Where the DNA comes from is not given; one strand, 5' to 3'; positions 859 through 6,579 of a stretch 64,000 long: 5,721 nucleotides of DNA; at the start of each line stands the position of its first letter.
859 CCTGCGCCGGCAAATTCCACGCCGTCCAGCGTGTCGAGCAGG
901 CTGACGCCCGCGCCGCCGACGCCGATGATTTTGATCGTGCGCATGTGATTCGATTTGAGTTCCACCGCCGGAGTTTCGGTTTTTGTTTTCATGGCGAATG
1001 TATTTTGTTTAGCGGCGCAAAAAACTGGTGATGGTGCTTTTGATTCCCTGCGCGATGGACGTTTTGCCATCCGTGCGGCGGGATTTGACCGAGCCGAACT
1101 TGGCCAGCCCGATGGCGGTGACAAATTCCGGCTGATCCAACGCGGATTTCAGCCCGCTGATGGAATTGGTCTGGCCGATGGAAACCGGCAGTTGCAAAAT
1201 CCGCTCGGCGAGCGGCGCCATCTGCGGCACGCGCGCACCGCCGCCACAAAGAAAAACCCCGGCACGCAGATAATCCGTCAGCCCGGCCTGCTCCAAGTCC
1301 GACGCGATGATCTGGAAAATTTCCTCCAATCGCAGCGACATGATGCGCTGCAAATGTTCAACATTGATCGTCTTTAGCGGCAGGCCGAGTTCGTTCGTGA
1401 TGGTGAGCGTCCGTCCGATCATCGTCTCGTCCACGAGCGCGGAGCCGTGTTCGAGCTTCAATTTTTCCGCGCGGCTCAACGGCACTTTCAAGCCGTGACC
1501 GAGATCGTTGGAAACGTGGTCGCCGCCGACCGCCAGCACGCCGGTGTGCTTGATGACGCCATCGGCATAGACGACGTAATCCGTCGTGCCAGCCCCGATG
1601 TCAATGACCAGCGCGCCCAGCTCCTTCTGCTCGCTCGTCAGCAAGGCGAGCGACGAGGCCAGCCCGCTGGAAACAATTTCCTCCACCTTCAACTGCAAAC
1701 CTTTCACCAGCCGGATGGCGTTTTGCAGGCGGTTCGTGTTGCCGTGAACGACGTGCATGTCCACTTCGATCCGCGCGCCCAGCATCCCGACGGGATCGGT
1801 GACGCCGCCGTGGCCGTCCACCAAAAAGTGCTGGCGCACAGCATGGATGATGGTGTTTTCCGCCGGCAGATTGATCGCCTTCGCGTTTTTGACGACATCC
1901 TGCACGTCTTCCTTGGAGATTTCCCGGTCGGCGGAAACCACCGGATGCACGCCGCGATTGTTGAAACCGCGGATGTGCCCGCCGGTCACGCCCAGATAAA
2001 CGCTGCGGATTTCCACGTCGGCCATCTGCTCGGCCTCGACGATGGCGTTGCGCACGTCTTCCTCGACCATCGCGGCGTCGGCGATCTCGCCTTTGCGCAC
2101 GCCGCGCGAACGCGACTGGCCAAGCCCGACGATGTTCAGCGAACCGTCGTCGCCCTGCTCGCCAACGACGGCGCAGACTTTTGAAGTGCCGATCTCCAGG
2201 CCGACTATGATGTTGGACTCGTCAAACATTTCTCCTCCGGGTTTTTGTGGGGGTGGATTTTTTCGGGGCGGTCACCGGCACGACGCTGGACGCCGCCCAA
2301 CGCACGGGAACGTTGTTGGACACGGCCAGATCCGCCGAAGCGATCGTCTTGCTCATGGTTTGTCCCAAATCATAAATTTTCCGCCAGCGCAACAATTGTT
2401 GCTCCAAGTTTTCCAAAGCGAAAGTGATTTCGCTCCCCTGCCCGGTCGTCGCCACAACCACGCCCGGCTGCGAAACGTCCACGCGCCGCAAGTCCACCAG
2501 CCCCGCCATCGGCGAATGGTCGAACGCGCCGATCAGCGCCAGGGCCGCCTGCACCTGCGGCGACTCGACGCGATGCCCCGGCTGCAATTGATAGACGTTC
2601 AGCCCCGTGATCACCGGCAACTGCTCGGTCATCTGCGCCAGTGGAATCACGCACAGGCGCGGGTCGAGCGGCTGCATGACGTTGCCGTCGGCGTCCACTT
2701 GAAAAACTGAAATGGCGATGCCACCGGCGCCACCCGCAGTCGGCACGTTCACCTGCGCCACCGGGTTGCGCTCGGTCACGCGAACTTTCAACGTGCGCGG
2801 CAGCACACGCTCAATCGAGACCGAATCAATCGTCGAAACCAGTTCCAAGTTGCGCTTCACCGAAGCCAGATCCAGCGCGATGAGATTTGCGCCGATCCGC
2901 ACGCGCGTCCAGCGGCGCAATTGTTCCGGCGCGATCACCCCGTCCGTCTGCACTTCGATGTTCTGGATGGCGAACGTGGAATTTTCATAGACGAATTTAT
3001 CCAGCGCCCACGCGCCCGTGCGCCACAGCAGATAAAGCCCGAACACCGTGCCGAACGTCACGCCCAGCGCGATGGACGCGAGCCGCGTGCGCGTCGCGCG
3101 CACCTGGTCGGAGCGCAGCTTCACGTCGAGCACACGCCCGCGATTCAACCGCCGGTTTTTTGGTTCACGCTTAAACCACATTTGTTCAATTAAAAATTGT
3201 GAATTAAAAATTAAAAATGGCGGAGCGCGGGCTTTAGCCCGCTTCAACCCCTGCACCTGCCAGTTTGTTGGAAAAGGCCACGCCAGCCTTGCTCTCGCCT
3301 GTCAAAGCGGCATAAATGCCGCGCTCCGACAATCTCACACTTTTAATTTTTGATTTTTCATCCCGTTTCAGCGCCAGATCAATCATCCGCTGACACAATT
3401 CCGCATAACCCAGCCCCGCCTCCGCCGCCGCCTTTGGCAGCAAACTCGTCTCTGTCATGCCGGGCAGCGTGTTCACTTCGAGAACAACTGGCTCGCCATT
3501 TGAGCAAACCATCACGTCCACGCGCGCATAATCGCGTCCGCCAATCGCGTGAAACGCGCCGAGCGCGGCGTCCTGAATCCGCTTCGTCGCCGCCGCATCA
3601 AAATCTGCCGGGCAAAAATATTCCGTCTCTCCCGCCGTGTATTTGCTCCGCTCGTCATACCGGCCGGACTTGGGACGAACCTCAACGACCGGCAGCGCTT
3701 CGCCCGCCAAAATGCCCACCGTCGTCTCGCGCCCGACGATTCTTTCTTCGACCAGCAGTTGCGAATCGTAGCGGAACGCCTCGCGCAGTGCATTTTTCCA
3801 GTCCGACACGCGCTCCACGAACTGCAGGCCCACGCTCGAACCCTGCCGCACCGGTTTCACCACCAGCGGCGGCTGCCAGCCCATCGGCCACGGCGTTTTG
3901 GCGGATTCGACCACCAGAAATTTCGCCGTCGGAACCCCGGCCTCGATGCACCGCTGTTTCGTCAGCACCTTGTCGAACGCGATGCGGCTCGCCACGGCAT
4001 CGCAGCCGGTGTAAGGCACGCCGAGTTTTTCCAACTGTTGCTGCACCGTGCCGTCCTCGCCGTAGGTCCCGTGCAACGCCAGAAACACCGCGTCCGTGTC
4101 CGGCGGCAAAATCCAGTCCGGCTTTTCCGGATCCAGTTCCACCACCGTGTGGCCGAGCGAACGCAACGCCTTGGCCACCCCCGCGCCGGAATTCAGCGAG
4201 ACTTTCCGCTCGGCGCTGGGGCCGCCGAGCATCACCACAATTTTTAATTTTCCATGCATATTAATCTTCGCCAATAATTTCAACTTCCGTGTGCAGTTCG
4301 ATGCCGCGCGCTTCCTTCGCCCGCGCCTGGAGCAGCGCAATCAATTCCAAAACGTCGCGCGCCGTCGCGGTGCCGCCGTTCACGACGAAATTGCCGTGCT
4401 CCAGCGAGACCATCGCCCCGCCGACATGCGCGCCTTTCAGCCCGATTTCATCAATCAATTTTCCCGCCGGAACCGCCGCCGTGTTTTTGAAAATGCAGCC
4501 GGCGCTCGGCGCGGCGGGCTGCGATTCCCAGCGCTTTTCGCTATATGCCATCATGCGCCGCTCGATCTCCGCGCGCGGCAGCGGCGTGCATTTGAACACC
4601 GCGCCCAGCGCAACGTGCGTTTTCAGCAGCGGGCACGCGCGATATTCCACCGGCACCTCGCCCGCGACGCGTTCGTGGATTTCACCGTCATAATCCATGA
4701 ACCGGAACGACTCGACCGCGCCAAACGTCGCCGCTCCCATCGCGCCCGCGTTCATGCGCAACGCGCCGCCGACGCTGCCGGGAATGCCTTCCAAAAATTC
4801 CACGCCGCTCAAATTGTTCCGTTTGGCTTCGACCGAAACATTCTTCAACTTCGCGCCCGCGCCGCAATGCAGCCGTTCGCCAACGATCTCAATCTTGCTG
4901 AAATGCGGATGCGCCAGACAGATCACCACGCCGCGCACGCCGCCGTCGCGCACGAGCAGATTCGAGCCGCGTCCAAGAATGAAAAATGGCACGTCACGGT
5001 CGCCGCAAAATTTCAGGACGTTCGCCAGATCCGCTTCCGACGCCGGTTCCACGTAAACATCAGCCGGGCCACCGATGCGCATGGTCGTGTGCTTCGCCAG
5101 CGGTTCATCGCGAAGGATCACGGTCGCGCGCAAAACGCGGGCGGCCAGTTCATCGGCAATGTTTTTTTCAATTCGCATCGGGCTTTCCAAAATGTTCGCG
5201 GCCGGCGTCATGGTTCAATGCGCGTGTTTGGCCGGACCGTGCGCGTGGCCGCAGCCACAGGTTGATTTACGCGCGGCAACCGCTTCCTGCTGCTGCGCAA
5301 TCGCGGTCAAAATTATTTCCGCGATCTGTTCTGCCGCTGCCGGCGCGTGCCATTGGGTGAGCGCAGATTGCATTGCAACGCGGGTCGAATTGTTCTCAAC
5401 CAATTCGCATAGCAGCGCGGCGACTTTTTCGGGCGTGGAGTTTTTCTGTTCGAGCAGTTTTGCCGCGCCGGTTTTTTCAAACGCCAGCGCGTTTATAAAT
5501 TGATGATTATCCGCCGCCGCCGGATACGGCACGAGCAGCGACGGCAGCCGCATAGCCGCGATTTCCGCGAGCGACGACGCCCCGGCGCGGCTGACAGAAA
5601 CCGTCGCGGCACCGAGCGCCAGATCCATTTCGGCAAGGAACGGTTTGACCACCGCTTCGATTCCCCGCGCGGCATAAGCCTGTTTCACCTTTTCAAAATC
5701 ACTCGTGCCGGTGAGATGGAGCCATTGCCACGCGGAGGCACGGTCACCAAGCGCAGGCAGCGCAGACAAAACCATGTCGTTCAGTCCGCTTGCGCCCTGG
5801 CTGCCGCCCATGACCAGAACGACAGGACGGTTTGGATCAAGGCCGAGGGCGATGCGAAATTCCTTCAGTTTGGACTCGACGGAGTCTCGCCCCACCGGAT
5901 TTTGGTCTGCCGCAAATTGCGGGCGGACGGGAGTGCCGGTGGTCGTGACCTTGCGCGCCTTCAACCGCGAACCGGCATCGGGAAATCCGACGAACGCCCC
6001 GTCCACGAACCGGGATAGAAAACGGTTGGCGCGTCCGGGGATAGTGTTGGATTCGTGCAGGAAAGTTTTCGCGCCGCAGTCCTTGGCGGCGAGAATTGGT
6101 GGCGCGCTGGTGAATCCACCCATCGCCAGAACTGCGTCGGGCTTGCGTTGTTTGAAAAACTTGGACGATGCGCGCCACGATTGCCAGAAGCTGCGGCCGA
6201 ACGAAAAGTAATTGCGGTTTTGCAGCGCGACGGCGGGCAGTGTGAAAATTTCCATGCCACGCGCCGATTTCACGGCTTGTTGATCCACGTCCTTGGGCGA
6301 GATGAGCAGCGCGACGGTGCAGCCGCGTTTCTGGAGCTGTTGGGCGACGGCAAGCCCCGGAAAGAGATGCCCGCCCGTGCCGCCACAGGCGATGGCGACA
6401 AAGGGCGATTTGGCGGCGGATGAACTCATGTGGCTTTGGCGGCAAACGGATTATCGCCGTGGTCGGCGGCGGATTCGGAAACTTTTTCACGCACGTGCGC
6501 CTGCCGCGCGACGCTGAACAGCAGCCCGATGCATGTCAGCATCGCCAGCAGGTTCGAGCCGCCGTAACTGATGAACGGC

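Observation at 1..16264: dcw cluster lacks murE, murD and murC. Their slots are taken by a SIMPL-like protein, a small ORF plus a LysM protein, and nothing.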

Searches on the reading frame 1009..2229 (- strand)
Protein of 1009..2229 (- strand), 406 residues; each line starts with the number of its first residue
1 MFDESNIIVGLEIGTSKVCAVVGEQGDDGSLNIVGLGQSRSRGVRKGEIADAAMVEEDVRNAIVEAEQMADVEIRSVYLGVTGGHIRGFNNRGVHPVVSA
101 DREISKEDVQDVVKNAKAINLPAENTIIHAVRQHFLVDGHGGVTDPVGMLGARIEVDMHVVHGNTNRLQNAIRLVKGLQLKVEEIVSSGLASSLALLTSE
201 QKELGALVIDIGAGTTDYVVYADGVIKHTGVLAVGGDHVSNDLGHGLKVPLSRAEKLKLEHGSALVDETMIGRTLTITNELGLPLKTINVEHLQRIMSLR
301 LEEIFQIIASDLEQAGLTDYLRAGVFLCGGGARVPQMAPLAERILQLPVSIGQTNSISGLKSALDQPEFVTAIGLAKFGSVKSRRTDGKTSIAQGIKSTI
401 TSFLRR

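Call 6: search_protein_families(library=pfam, proteins=[window:1009-2229:-])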
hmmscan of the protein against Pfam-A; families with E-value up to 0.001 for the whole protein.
window:1009-2229:- (406 aa): 4 families
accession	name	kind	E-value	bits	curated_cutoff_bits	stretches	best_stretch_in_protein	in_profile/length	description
PF14450.12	FtsA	-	3.3e-35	121.7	31.8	2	208-374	2-127/127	Cell division protein FtsA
PF02491.25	SHS2_FTSA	-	1.4e-24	86.6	25.4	1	83-161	1-78/79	SHS2 domain inserted in FTSA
PF06723.19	MreB_Mbl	-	2.2e-12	46.9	27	1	202-355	143-307/327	MreB/Mbl protein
PF06277.17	EutA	-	4.4e-06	26.3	27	1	194-244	133-183/475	Ethanolamine utilisation protein EutA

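Call 33: find_encoding_contigs(protein=window:1009-2229:-, flank=10000, max_places=6)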
Protein window:1009-2229:- (406 aa): no gene with exactly this product is on record in the collection.

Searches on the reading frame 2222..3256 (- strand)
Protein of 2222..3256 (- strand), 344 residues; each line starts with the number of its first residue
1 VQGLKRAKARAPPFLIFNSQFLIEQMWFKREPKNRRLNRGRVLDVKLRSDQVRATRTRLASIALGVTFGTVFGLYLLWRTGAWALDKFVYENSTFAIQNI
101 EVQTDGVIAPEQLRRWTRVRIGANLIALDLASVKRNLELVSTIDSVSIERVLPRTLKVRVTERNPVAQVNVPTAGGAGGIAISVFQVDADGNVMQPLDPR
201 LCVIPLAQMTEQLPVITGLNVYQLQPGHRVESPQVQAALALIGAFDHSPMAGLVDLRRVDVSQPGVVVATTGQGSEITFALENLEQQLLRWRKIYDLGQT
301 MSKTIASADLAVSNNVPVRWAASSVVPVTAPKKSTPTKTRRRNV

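Call 6: search_protein_families(library=pfam, proteins=[window:2222-3256:-])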
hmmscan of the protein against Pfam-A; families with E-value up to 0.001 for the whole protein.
window:2222-3256:- (344 aa): 1 family
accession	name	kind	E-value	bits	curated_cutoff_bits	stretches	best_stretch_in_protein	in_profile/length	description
PF08478.15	POTRA_1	-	2.6e-10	40.9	23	1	95-163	1-69/69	POTRA domain, FtsQ-type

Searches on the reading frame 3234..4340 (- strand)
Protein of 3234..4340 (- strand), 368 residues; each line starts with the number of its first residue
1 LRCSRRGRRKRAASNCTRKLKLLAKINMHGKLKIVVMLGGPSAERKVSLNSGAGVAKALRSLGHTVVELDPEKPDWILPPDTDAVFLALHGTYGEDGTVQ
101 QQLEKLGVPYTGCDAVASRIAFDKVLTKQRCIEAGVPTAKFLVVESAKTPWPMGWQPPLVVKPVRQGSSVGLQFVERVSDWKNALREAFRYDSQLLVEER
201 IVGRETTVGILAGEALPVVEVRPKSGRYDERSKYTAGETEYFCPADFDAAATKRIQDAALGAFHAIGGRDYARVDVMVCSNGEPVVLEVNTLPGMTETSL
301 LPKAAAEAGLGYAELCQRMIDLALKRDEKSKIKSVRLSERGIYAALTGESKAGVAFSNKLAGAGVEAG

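Call 6: search_protein_families(library=pfam, proteins=[window:3234-4340:-])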
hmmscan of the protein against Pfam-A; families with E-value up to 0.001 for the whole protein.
window:3234-4340:- (368 aa): 4 families
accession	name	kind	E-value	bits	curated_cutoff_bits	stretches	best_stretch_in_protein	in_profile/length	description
PF07478.18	Dala_Dala_lig_C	-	1.4e-49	168.9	24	1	156-320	36-203/204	D-ala D-ala ligase C-terminus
PF01820.27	Dala_Dala_lig_N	-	2.4e-19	70.5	34.6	2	81-113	89-121/121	D-ala D-ala ligase N-terminus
PF13535.11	ATP-grasp_4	-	4.7e-06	26.7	27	1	158-206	4-66/160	ATP-grasp domain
PF02655.19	ATP-grasp_3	-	6.8e-06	26.7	23.2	1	123-291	3-155/160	ATP-grasp domain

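Call 7: search_protein_families(library=ncbifam, proteins=[window:3234-4340:-], max_evalue=0.01)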
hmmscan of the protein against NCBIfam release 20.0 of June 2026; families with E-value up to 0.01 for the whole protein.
window:3234-4340:- (368 aa): 45 families (the best 25 are shown)
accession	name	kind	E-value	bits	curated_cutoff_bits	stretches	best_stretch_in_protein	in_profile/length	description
NF002378.0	PRK01372.1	subfamily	5.1e-99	330.8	243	1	29-325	4-303/305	D-alanine--D-alanine ligase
TIGR01205.1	D_ala_D_alaTIGR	subfamily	7.2e-82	274.9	245.65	1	33-323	1-317/318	D-alanine--D-alanine ligase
NF002528.0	PRK01966.1-4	subfamily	2.2e-71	240.6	262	2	81-329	99-364/366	D-alanine--D-alanine ligase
NF011169.0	PRK14571.1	equivalog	2.7e-71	240.4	404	1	33-326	2-298/300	D-alanyl-alanine synthetase A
NF002526.0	PRK01966.1-2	equivalog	1.1e-55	189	449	1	82-333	94-358/362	D-alanine--D-alanine ligase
NF002525.0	PRK01966.1-1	equivalog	1e-54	185.9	457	1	81-331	98-358/364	D-alanine--D-alanine ligase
NF011170.0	PRK14572.1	equivalog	1.8e-54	185.2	489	1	73-326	80-348/351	D-alanyl-alanine synthetase A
NF002527.0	PRK01966.1-3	equivalog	2.7e-53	181.3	310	1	82-325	77-330/332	D-alanine--D-alanine ligase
NF000091.3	D_ala_D_ser_VanG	exception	3.2e-53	180.8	495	1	82-323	94-343/344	D-alanine--D-serine ligase VanG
NF000206.1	D_ala_D_lac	equivalog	9.8e-50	169.5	550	1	82-325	91-342/342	D-alanine--(R)-lactate ligase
NF000372.1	D_ala_D_lac_VanI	exception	4.9e-47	160.9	700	1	83-324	92-341/341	D-alanine--(R)-lactate ligase VanI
NF000207.3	D_ala_D_ser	equivalog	8.5e-47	159.9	520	1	82-324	90-340/342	D-alanine--D-serine ligase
NF002529.0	PRK01966.1-5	equivalog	1.2e-44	152.7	472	1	82-326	86-339/348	D-alanine--D-alanine ligase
NF012217.1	D_ala_D_lac_VanA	exception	1.6e-43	149.2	775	1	82-325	91-342/343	D-alanine--(R)-lactate ligase VanA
NF012215.1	D_ala_D_lac_VanD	exception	6.2e-43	147.4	700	1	82-326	91-343/343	D-alanine--(R)-lactate ligase VanD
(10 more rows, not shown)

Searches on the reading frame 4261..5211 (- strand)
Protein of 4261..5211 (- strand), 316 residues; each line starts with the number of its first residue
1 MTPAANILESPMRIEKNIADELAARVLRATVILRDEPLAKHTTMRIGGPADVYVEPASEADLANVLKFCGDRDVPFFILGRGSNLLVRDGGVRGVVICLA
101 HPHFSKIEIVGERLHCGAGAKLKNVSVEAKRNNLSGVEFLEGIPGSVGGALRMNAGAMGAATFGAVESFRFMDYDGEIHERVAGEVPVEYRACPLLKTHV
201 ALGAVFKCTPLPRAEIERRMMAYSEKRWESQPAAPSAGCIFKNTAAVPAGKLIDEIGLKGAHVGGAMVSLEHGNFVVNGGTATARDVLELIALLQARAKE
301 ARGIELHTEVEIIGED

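Call 6: search_protein_families(library=pfam, proteins=[window:4261-5211:-])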
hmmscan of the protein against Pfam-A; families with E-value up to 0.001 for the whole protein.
window:4261-5211:- (316 aa): 2 families
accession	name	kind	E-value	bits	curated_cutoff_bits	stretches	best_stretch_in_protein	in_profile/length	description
PF02873.21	MurB_C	-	1.8e-29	102.3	27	1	215-313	1-99/99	UDP-N-acetylenolpyruvoylglucosamine reductase, C-terminal domain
PF01565.28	FAD_binding_4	-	3.9e-24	85.4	26.4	1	51-180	2-137/139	FAD binding domain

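Call 7: search_protein_families(library=ncbifam, proteins=[window:4261-5211:-], max_evalue=0.01)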
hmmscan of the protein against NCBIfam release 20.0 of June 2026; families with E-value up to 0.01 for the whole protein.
window:4261-5211:- (316 aa): 8 families
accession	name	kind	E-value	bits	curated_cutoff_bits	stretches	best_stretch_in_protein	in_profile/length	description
NF010480.0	PRK13905.1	equivalog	1.1e-95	320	259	1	30-315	14-300/303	UDP-N-acetylmuramate dehydrogenase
TIGR00179.1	murB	equivalog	9.2e-61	205.6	144.5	1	38-314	1-290/290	UDP-N-acetylmuramate dehydrogenase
NF011245.0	PRK14651.1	equivalog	2.6e-56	190.8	224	1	35-315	6-269/273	UDP-N-acetylmuramate dehydrogenase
NF010479.0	PRK13904.1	equivalog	7.2e-42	143.6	273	1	65-313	24-258/258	UDP-N-acetylmuramate dehydrogenase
NF010478.0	PRK13903.1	equivalog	5.8e-36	124.1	231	2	27-197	10-180/362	UDP-N-acetylmuramate dehydrogenase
NF011242.0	PRK14648.1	equivalog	1.6e-33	116.4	426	2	24-170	3-153/354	UDP-N-acetylmuramate dehydrogenase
NF000755.0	PRK00046.1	equivalog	3e-25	88.6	277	2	33-185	5-159/343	UDP-N-acetylmuramate dehydrogenase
TIGR00387.1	glcD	equivalog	0.0024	16.8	567.9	1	54-168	2-119/413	glycolate oxidase subunit GlcD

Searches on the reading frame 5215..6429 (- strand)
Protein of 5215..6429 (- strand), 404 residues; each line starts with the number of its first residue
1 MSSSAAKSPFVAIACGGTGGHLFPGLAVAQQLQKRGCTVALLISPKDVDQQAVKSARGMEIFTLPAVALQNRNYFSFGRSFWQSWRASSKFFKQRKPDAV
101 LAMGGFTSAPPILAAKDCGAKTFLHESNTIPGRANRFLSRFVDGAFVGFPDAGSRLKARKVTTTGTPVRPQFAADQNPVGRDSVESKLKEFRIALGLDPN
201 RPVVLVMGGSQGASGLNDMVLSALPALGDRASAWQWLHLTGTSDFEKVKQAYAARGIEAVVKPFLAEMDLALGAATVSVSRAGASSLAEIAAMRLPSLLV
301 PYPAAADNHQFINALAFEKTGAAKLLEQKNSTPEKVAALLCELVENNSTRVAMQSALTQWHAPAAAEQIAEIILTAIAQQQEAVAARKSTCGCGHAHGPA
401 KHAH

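Call 6: search_protein_families(library=pfam, proteins=[window:5215-6429:-])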
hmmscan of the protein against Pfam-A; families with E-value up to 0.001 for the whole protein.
window:5215-6429:- (404 aa): 3 families
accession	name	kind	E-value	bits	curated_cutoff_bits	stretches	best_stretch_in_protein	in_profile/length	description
PF04101.22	Glyco_tran_28_C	-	1.1e-38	133.3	22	1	203-368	1-165/166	Glycosyltransferase family 28 C-terminal domain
PF03033.26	Glyco_transf_28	-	5.1e-32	111.3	26.2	1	11-146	1-138/139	Glycosyltransferase family 28 N-terminal domain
PF13579.12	Glyco_trans_4_4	-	9.4e-06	26.5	29.7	1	28-142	10-117/158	Glycosyl transferase 4-like domain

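Call 7: search_protein_families(library=ncbifam, proteins=[window:5215-6429:-], max_evalue=0.01)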
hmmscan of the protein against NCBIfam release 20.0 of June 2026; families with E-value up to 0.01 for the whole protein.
window:5215-6429:- (404 aa): 9 families
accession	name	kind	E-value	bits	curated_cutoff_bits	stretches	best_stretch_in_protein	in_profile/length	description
TIGR01133.1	murG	equivalog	1e-82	278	250.25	1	9-373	6-353/353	undecaprenyldiphospho-muramoylpentapeptide beta-N-acetylglucosaminyltransferase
NF009102.0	PRK12446.1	equivalog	4.4e-34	117.9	339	1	13-373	6-349/352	undecaprenyldiphospho-muramoylpentapeptide beta-N-acetylglucosaminyltransferase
NF010135.0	PRK13609.1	equivalog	1.5e-12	47.2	500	1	156-388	167-380/388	diglucosyl diacylglycerol synthase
NF010134.0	PRK13608.1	equivalog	2.2e-07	30.2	557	1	159-380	170-372/391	diglucosyl diacylglycerol synthase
TIGR01426.2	MGT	subfamily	9.5e-07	28.1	260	0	265-375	284-389/393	macrolide family glycosyltransferase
NF041549.1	PssD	equivalog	1.3e-05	25.5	110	1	14-123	2-106/151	PssD/Cps14F family polysaccharide biosynthesis glycosyltransferase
TIGR03590.1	PseG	equivalog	0.00048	19.8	153.55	0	203-312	174-276/280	UDP-2,4-diacetamido-2,4,6-trideoxy-beta-L-altropyranose hydrolase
NF033129.1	macro_glyco_Mgt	subfamily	0.0015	17.6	700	0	272-373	291-388/393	macrolide-inactivating glycosyltransferase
NF005878.0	PRK07825.1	subfamily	0.0078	15.6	287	0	321-379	194-254/278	short chain dehydrogenase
